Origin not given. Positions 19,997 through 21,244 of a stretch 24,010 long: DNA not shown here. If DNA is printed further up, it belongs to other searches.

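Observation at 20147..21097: Repressor with an internally duplicated HTH domain and an AT-rich C-terminal domain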

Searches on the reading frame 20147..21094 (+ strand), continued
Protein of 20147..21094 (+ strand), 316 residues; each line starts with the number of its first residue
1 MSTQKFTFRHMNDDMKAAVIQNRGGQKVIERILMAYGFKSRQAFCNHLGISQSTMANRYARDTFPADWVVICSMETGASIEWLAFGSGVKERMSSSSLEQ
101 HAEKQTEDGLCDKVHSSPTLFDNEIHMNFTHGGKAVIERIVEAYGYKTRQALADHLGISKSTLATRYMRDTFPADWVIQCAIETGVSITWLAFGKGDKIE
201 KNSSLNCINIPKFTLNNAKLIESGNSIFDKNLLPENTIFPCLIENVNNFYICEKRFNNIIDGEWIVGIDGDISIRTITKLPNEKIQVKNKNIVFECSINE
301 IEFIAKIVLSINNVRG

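Call 25: find_encoding_contigs(protein=P0051, flank=6000, max_places=3)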
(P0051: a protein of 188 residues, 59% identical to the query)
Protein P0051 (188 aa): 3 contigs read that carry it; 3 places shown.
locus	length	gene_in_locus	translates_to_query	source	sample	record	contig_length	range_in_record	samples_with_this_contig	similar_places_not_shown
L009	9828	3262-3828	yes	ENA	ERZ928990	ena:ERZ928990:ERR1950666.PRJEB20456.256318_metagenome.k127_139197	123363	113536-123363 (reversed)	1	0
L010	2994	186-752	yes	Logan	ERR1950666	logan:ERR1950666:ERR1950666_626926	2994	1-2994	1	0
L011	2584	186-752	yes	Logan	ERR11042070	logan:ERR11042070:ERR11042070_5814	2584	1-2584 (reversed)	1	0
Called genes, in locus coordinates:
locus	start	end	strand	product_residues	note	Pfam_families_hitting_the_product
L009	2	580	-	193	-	?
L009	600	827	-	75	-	PF01258:zf-dskA_traR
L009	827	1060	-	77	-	PF10809:DUF2732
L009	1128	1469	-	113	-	PF17282:DUF5347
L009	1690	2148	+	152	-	-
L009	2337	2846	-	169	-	PF06892:Phage_CP76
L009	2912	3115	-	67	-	-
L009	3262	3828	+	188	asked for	PF07022:Phage_CI_repr, PF16452:Phage_CI_C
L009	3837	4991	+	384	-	PF03235:GmrSD_N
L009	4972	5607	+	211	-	PF18735:HEPN_RiboL-PSP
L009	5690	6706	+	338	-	PF24624:Int_N, PF00589:Phage_integrase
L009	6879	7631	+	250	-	PF11185:DUF2971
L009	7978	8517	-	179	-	PF00440:TetR_N, PF17940:TetR_C_31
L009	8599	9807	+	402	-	PF07690:MFS_1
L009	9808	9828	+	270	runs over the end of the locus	PF00702:Hydrolase, PF08282:Hydrolase_3, PF05116:S6PP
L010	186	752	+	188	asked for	PF07022:Phage_CI_repr, PF16452:Phage_CI_C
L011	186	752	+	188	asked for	PF07022:Phage_CI_repr, PF16452:Phage_CI_C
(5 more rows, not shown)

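Call 33: search_solved_structures(query=window:20147-21094:+, max_evalue=0.01, show_alignments=2)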
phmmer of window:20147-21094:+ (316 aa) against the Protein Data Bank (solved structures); distinct sequences matched with E-value up to 0.01: 3.
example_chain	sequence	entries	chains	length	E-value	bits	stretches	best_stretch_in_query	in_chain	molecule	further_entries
2fjr_A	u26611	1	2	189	1.5e-27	99.9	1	135-308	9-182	Repressor protein CI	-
2fkd_A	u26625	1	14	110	4.6e-10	42.5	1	229-308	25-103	Repressor protein CI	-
7jvt_C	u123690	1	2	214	1.3e-09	41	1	229-309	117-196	Repressor protein CI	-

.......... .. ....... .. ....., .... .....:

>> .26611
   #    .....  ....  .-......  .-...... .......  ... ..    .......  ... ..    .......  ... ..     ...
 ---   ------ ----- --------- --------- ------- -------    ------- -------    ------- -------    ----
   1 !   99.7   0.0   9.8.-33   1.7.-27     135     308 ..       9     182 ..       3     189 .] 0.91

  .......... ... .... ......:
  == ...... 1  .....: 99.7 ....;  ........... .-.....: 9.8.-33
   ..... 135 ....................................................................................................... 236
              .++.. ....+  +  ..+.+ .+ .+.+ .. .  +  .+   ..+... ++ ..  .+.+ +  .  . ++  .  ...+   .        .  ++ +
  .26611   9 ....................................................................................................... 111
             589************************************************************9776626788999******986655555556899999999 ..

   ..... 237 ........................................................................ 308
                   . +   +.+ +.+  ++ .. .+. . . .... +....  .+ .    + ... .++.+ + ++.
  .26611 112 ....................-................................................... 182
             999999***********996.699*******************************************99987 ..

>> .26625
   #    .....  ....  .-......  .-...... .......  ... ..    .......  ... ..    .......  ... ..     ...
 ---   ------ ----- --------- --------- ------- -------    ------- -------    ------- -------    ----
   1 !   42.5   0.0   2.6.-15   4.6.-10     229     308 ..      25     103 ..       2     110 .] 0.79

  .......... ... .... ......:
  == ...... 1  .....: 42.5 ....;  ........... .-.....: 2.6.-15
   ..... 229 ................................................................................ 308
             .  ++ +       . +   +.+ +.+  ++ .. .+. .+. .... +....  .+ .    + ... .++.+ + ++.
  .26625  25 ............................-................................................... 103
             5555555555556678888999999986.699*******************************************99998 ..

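Call 37: predict_structure(alignment_id=A1)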
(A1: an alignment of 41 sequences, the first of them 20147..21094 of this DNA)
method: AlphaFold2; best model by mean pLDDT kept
length: 316 residues; sequences in the alignment: 41
mean_pLDDT: 78.7   pTM: 0.40
mean pLDDT of the five models: 78.7, 78.4, 78.0, 75.7, 75.1
residues with pLDDT >= 90: 114; 70-90: 128; 50-70: 29; < 50: 45
segments of 3 or more residues with pLDDT < 50: 1-7, 91-126
pLDDT, mean of each block of 10 residues (from residue 1): 43 67 77 90 87 86 82 86 75 38 28 35 47 85 92 91 86 84 85 80 70 94 90 87 93 93 96 96 94 95 95 66
secondary structure, 60 per line:
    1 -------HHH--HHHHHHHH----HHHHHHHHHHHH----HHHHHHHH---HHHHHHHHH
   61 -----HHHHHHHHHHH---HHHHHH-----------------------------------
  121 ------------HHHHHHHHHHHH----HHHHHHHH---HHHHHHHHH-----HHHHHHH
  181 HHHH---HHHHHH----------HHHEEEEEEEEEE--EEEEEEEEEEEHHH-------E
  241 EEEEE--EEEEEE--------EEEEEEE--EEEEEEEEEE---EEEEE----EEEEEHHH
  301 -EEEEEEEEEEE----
elements in order: H13-20 H25-36 H41-48 H52-60 H66-76 H80-85 H133-144 H149-156 H160-168 H174-184 H188-193 E207-216 E219-229 E240-245 E248-253 E262-268 E271-280 E284-288 E293-297 E302-312

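Call 38: search_protein_families(library=padloc, proteins=[window:20147-21094:+], max_evalue=0.001)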
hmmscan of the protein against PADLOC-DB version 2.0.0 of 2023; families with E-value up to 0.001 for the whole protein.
window:20147-21094:+ (316 aa): 0 families

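Call 44: fold_search(model_id=the predicted structure, library=pdb)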
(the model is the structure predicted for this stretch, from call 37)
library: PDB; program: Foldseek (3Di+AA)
matches with E <= 10: 1126; with E <= 0.001: 11
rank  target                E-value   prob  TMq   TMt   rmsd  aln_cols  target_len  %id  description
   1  2fjr_A                4.4e-18  1.00  0.34  0.56  14.5       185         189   32  Crystal Structure of Bacteriophage 186 (released 2006-06-13)
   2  7jvt_D                1.9e-14  1.00  0.34  0.53  11.1       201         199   21  Crystal structure of a lambda-186 hybrid repressor (released 2021-09-08)
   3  7jvt_C                3.5e-14  1.00  0.35  0.54  11.2       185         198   25  Crystal structure of a lambda-186 hybrid repressor (released 2021-09-08)
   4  2fkd_A                4.5e-11  1.00  0.33  0.92   1.5       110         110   29  Crystal Structure of the C-terminal domain of Bacteriophage 186 repressor (released 2006-06-13)
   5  3k2z_A                4.9e-06  1.00  0.30  0.46  10.7       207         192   12  Crystal structure of a LexA protein from Thermotoga maritima (released 2010-10-06)
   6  3k2z_B                1.2e-05  1.00  0.29  0.44  12.4       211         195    9  Crystal structure of a LexA protein from Thermotoga maritima (released 2010-10-06)
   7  1jhf_A                5.3e-05  1.00  0.26  0.39  14.1       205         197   13  LEXA G85D MUTANT (released 2001-09-19)
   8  8trg_I                1.8e-04  1.00  0.26  0.40  10.0       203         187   14  Structure of full-length LexA bound to a RecA filament (released 2023-11-15)
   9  3jsp_A                4.3e-04  1.00  0.27  0.41   8.5       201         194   13  Classic Protein With a New Twist: crystal structure of a LexA repressor DNA complex (released 2010-08-18)
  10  1jhh_A                4.8e-04  1.00  0.27  0.41  14.2       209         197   13  LEXA S119A MUTANT (released 2001-09-19)
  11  3bdn_A                9.7e-04  0.99  0.22  0.29  16.7       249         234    9  Crystal Structure of the Lambda Repressor (released 2008-04-15)
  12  8gms_A                1.0e-03  1.00  0.25  0.54   4.5       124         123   11  Structure of LexA in complex with RecA filament (released 2022-12-21)
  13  3k3r_F                1.1e-03  1.00  0.26  0.42  10.7       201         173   11  Unrefined crystal structure of a LexA-DNA complex (released 2010-08-18)
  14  3jsp_B                1.2e-03  1.00  0.27  0.42   9.6       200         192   14  Classic Protein With a New Twist: crystal structure of a LexA repressor DNA complex (released 2010-08-18)
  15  7b5g_G                1.4e-03  1.00  0.27  0.58   4.2       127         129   12  Crystal structure of E.coli LexA in complex with nanobody NbSOS3(Nb14527) (released 2022-09-14)
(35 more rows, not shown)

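Call 60: find_encoding_contigs(protein=P0046, flank=5000, max_places=2)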
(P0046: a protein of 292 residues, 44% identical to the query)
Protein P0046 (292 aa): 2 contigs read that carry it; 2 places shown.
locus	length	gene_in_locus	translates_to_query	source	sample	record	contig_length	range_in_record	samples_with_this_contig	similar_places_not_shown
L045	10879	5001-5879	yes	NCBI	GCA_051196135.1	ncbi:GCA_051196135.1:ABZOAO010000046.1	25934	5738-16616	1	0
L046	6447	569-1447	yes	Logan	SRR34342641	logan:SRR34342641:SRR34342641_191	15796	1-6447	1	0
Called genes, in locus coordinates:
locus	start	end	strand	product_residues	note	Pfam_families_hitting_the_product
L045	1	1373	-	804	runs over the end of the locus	PF05840:Phage_GPA, PF23343:REP_ORF2-G2P (faint)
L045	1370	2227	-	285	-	PF02086:MethyltransfD12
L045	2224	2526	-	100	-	PF12961:DUF3850, PF04266:ASCH (weak)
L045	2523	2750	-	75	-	PF01258:zf-dskA_traR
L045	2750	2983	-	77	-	PF10809:DUF2732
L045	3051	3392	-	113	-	PF17282:DUF5347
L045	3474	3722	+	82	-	-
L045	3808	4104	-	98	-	PF10893:Phage_186_Fil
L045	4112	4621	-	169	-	PF06892:Phage_CP76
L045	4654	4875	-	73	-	-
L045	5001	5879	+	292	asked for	PF07022:Phage_CI_repr, PF16452:Phage_CI_C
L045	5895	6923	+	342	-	-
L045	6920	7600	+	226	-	-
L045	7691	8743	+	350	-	PF24624:Int_N, PF00589:Phage_integrase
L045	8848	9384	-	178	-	PF00440:TetR_N, PF13977:TetR_C_6 (faint), PF17940:TetR_C_31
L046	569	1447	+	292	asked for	PF07022:Phage_CI_repr, PF16452:Phage_CI_C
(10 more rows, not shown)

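Call 61: find_encoding_contigs(protein=P0033, flank=5000, max_places=2)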
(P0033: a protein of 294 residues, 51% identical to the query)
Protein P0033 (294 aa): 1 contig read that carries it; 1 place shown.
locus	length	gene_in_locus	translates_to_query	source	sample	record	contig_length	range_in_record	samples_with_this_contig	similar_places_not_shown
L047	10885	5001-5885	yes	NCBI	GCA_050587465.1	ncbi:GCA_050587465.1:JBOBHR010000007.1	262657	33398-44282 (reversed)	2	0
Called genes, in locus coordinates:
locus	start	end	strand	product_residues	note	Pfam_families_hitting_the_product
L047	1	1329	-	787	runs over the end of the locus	PF05840:Phage_GPA, PF23343:REP_ORF2-G2P (faint)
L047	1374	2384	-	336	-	PF01507:PAPS_reduct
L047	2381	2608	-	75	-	PF01258:zf-dskA_traR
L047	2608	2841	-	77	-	PF10809:DUF2732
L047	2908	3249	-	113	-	PF17282:DUF5347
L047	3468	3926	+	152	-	-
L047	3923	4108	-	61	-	PF10893:Phage_186_Fil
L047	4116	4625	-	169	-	PF06892:Phage_CP76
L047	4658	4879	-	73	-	-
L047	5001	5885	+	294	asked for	PF07022:Phage_CI_repr, PF20432:Xre-like-HTH (faint), PF07022:Phage_CI_repr, PF16452:Phage_CI_C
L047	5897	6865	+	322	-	-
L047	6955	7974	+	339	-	PF24624:Int_N, PF00589:Phage_integrase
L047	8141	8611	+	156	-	PF13274:SocA_Panacea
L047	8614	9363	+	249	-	-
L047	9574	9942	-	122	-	-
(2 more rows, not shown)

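Call 62: find_encoding_contigs(protein=P0043, flank=5000, max_places=2)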
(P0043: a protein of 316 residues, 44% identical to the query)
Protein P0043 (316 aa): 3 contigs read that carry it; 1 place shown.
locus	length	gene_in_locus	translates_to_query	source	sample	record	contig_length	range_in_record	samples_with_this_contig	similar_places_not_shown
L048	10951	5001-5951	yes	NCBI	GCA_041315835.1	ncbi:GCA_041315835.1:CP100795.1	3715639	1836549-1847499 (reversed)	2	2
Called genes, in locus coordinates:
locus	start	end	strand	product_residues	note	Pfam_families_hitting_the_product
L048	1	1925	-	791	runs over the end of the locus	PF05840:Phage_GPA, PF23343:REP_ORF2-G2P (faint)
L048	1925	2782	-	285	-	PF02086:MethyltransfD12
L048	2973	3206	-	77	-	PF10809:DUF2732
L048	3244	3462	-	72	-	-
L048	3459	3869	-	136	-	-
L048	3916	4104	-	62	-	PF10893:Phage_186_Fil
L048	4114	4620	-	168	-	PF06892:Phage_CP76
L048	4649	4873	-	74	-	-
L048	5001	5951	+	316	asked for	PF07022:Phage_CI_repr, PF16452:Phage_CI_C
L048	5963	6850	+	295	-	-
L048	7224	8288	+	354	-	PF24624:Int_N, PF00589:Phage_integrase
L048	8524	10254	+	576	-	PF01268:FTHFS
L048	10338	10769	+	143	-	PF10754:DUF2569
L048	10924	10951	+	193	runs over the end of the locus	PF02508:Rnf-Nqr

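Call 70: search_protein_families(library=ncbifam, proteins=[window:20147-21094:+], max_evalue=0.001)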
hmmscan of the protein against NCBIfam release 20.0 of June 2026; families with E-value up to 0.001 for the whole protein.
window:20147-21094:+ (316 aa): 0 families

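Call 84: search_protein_representatives(protein=window:20147-21094:+)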
Query: 316 residues. Proteins with E-value up to 0.001 (for the whole library): 323; up to 1e-10: 136; up to 1e-30: 35. The best 150 are listed.
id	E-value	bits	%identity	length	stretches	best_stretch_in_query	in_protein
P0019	6.5e-94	331.0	53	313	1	1-307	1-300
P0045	1.0e-73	264.7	59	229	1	1-216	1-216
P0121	4.3e-64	233.1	99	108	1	55-161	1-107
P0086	7.4e-57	209.4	50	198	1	119-308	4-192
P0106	4.4e-56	206.8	47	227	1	1-227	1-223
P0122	5.4e-53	196.7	49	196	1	119-310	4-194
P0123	1.8e-45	171.9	45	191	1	127-310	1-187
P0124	3.9e-44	167.6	48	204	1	127-310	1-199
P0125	6.8e-43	163.5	42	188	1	127-314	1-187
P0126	1.9e-42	162.0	38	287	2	129-307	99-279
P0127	2.8e-42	161.5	48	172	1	143-307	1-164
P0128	2.7e-41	158.2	35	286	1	28-312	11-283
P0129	6.6e-41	157.0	40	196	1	128-313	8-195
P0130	7.6e-40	153.5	36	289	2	129-314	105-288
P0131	7.6e-40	153.5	41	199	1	127-308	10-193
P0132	5.4e-39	150.7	33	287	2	129-310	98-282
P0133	6.6e-39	150.4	36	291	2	127-313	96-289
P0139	2.5e-34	135.4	34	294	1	26-306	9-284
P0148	7.6e-32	127.2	30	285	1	25-308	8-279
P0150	7.5e-31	123.9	28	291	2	129-312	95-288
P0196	1.5e-20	90.1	29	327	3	131-199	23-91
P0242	2.4e-12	63.2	29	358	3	130-197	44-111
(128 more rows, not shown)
